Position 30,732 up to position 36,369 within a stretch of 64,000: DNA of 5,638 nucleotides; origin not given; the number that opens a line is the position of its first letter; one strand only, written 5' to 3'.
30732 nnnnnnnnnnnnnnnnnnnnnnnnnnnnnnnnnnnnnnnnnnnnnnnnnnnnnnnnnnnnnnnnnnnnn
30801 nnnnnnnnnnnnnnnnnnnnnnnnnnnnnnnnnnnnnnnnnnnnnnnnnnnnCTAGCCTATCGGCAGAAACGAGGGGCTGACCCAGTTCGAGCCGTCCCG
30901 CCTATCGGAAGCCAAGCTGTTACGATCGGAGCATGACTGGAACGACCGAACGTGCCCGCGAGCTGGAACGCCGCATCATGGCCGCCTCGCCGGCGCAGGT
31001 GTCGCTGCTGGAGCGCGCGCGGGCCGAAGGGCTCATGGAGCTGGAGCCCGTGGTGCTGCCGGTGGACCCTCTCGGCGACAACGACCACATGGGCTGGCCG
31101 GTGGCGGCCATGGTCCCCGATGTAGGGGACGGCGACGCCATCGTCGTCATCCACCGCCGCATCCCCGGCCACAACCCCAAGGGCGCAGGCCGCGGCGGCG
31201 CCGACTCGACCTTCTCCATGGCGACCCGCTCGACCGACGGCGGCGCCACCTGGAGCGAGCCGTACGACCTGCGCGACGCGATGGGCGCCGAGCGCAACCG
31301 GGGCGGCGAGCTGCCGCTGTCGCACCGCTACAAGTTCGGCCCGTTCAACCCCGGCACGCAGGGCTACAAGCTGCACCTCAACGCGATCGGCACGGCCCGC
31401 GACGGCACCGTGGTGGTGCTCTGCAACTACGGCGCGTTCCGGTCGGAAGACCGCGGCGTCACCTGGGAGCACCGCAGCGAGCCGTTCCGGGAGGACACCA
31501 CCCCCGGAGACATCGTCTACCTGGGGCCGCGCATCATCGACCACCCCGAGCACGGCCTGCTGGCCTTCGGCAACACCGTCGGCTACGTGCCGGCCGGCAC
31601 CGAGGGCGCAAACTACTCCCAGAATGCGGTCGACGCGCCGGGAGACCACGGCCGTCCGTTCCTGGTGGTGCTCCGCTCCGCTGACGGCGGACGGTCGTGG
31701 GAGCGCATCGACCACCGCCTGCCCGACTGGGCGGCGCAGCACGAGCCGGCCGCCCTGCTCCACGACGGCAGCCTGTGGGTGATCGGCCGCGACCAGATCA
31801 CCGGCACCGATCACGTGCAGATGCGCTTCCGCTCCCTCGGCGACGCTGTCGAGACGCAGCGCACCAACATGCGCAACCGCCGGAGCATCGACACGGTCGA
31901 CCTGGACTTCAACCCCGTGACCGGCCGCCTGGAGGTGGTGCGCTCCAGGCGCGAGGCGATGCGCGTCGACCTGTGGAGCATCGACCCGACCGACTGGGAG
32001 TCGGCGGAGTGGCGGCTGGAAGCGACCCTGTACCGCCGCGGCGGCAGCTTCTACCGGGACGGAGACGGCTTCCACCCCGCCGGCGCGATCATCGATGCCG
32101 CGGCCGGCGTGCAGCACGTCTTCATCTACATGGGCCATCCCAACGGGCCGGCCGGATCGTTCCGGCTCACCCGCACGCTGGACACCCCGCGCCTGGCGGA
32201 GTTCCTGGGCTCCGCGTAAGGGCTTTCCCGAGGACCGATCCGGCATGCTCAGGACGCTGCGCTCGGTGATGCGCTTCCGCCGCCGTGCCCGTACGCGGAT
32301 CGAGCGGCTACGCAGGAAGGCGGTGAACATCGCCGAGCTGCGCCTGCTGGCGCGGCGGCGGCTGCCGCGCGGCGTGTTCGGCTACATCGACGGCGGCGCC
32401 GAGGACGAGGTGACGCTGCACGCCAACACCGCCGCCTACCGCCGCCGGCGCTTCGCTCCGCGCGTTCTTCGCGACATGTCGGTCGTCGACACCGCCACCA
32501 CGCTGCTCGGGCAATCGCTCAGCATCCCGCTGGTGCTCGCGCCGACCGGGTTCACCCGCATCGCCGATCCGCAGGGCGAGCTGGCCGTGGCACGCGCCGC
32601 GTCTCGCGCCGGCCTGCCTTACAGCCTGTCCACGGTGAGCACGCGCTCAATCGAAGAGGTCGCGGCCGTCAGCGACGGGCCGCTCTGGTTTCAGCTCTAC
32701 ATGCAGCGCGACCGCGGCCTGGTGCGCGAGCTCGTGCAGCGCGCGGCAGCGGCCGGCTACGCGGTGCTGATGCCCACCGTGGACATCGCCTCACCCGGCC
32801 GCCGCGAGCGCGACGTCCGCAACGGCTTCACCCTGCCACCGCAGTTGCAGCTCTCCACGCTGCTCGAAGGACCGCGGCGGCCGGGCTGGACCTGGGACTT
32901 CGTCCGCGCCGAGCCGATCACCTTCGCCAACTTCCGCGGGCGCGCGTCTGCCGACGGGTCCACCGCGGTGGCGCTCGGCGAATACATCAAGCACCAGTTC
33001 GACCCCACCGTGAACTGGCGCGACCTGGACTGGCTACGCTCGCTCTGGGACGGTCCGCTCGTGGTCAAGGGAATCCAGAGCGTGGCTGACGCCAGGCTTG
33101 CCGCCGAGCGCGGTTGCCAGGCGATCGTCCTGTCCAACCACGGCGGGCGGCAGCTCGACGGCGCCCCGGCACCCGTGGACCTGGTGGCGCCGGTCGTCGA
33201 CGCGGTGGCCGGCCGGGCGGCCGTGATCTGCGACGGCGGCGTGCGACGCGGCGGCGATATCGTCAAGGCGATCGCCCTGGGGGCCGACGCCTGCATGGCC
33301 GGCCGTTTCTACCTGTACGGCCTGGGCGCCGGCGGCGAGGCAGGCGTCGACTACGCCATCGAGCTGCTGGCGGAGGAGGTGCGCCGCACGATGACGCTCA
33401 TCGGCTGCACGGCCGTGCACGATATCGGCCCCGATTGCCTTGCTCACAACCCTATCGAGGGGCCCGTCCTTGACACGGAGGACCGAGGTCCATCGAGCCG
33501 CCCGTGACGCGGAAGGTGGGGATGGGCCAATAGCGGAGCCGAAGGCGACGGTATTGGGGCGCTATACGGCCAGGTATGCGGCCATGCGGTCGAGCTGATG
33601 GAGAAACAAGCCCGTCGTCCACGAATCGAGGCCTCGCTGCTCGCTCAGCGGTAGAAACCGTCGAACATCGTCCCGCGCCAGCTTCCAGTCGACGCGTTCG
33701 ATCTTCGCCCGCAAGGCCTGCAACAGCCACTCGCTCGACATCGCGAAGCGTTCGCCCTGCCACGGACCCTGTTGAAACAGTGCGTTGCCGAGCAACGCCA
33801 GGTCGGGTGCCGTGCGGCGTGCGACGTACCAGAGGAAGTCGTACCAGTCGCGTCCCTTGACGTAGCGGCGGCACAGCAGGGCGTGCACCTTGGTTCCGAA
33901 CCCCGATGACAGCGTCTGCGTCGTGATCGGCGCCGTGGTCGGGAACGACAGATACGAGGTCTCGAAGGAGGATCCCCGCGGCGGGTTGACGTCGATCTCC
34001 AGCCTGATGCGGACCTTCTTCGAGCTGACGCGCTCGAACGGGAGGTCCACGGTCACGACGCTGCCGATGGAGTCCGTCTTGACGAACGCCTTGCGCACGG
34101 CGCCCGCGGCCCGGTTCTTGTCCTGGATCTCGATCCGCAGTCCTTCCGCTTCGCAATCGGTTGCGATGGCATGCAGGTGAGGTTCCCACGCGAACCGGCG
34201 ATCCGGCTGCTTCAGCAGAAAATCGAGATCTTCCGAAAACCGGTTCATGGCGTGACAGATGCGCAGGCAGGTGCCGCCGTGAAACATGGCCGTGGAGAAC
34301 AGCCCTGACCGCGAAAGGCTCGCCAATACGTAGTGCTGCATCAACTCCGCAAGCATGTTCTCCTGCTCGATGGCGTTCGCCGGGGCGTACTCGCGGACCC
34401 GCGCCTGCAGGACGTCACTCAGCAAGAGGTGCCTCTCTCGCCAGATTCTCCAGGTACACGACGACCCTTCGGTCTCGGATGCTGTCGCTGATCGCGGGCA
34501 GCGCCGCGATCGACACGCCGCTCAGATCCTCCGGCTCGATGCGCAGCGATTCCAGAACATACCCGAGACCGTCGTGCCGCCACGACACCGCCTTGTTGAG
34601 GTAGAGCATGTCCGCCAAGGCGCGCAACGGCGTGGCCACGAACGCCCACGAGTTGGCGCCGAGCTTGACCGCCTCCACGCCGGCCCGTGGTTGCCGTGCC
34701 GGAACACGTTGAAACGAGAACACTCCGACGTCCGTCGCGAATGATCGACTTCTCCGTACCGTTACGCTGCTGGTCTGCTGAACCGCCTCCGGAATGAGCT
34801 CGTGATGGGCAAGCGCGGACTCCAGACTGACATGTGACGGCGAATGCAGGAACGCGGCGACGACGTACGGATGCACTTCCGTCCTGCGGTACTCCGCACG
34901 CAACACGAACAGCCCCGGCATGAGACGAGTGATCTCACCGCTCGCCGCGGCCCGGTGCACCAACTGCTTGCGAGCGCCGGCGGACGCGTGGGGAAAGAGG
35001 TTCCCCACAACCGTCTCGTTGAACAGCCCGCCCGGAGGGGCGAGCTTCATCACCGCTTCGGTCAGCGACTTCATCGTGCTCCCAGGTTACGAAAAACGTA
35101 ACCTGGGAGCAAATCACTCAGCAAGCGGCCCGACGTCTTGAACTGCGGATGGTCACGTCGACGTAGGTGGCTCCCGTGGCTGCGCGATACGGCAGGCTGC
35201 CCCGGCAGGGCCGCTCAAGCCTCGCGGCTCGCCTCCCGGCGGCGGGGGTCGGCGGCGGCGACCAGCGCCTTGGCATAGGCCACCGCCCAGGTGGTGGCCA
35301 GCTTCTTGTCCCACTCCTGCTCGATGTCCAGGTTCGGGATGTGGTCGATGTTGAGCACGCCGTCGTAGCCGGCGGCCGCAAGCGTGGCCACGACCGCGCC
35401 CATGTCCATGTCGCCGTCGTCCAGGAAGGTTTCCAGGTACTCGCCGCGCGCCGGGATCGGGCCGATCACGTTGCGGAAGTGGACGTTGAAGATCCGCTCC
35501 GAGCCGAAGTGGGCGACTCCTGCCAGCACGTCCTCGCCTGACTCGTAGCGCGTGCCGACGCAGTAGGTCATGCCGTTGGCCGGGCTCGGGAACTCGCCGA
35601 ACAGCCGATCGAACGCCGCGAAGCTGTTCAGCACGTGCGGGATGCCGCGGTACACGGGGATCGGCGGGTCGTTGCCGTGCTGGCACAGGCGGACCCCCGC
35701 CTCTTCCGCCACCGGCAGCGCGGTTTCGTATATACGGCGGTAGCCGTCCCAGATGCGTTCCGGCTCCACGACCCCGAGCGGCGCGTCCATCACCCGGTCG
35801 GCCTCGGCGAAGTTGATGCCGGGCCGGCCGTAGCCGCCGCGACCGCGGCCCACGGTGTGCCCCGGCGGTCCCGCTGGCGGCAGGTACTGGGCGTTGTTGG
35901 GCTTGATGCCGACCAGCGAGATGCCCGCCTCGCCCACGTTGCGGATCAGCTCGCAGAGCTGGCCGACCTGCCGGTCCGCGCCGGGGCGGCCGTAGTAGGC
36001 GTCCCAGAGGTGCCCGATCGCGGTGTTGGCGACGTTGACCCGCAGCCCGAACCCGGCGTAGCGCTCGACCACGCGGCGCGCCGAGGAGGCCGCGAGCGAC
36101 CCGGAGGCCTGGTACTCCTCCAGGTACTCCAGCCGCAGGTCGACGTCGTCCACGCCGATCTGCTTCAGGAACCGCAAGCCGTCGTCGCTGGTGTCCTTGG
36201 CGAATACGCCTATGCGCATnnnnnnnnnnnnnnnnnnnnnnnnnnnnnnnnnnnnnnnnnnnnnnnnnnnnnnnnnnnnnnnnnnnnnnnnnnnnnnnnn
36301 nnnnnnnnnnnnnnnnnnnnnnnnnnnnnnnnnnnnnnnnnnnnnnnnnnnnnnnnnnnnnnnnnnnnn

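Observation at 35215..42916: Stop/start-coupled five-gene operon: orphan protein, enolase-family enzyme, two cytoplasmic heparinase II/III-like paralogues, UxuA-like enzyme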

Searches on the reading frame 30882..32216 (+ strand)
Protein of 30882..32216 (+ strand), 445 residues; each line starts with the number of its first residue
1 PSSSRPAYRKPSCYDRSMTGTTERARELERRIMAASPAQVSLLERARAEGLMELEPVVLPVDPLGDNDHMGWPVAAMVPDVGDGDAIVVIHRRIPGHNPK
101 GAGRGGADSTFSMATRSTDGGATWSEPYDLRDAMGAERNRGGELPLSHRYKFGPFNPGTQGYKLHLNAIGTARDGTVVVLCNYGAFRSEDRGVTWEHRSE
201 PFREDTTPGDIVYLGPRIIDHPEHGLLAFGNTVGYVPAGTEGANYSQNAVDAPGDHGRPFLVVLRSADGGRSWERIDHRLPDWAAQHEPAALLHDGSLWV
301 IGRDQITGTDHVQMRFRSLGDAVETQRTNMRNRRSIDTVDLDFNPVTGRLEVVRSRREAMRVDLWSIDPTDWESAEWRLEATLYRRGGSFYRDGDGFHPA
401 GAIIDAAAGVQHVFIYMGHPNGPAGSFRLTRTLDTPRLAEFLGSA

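Call 32: search_protein_families(library=pfam, proteins=[window:30882-32216:+], max_evalue=0.001)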
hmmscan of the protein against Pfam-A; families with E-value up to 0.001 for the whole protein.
window:30882-32216:+ (445 aa): 2 families
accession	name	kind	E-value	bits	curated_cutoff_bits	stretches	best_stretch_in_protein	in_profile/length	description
PF02012.26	BNR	-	8.7e-07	28.5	27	0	116-125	2-11/12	BNR/Asp-box repeat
PF13088.12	BNR_2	-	5.8e-05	23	31.4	0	186-342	85-219/277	BNR repeat-like domain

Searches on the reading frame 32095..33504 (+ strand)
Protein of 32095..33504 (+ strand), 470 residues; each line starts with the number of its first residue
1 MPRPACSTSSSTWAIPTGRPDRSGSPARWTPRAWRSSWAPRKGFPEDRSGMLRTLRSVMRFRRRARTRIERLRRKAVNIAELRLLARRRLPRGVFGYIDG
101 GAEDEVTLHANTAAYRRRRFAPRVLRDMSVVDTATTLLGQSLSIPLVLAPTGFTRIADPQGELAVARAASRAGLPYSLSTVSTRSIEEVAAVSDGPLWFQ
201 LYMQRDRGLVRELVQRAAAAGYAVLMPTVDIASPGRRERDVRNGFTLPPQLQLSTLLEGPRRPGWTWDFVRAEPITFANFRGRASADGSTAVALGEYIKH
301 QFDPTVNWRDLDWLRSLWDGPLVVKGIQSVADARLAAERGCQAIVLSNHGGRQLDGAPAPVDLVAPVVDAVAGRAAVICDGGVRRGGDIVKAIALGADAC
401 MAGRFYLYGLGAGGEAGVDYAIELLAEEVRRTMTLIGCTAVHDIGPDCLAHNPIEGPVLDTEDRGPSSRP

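Call 32: search_protein_families(library=pfam, proteins=[window:32095-33504:+], max_evalue=0.001)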
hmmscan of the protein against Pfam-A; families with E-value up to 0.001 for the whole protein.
window:32095-33504:+ (470 aa): 2 families
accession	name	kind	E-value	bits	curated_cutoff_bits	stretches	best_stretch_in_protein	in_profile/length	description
PF01070.24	FMN_dh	-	4.8e-140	467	24.9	1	86-450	1-349/350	FMN-dependent dehydrogenase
PF00478.31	IMPDH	-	1.6e-06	27.8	25.6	1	375-405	208-238/345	IMP dehydrogenase / GMP reductase domain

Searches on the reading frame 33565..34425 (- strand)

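Call 32: search_protein_families(library=pfam, proteins=[window:33565-34425:-], max_evalue=0.001)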
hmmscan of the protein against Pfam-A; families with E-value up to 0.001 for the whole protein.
window:33565-34425:- (287 aa): 1 family
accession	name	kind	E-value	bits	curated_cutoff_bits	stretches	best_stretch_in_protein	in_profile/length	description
PF08843.17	AbiEii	-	1.2e-30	107.7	22.5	1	33-260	2-229/238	Nucleotidyl transferase AbiEii toxin, Type IV TA system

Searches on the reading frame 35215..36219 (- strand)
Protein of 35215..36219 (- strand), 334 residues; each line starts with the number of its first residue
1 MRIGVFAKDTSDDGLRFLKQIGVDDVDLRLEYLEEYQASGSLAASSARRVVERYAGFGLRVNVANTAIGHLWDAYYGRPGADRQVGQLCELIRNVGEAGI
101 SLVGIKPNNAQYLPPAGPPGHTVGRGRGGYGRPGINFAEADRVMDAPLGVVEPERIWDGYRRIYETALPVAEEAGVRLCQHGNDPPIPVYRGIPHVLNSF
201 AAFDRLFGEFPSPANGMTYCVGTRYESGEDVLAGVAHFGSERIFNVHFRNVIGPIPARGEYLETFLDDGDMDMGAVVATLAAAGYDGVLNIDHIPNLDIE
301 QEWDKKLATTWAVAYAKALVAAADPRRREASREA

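Call 4: search_protein_families(library=pfam, proteins=[window:35215-36219:-], max_evalue=0.1)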
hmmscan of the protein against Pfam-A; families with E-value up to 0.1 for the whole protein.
window:35215-36219:- (334 aa): 2 families
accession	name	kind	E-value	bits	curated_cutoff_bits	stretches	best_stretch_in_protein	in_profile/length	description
PF03786.19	UxuA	-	2.5e-26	92.8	23.7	1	149-297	173-322/352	D-mannonate dehydratase (UxuA)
PF01261.30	AP_endonuc_2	-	2.3e-09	37.8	31.1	1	16-294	2-230/249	Xylose isomerase-like TIM barrel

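Call 5: search_protein_families(library=ncbifam, proteins=[window:35215-36219:-], max_evalue=0.1)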
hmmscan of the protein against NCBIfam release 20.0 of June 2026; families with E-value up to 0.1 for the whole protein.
window:35215-36219:- (334 aa): 2 families
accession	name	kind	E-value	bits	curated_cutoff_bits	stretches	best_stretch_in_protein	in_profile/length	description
NF003027.0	PRK03906.1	subfamily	4.7e-23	81.7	191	1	151-296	203-345/385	mannonate dehydratase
TIGR00695.1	uxuA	equivalog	2.2e-14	53.4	199.55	1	151-280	203-330/394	mannonate dehydratase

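Call 45: search_solved_structures(query=window:35215-36219:-, max_evalue=0.01)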
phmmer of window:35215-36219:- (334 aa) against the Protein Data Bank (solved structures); distinct sequences matched with E-value up to 0.01: 3.
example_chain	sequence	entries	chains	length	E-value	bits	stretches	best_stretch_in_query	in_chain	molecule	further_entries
3ban_A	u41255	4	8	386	2.1e-17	66.5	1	151-294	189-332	D-mannonate dehydratase | Mannonate dehydratase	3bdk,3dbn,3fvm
1tz9_A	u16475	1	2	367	1.8e-16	63.5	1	148-295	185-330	Mannonate dehydratase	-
4eac_A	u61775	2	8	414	4.8e-11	45.6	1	157-280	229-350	Mannonate dehydratase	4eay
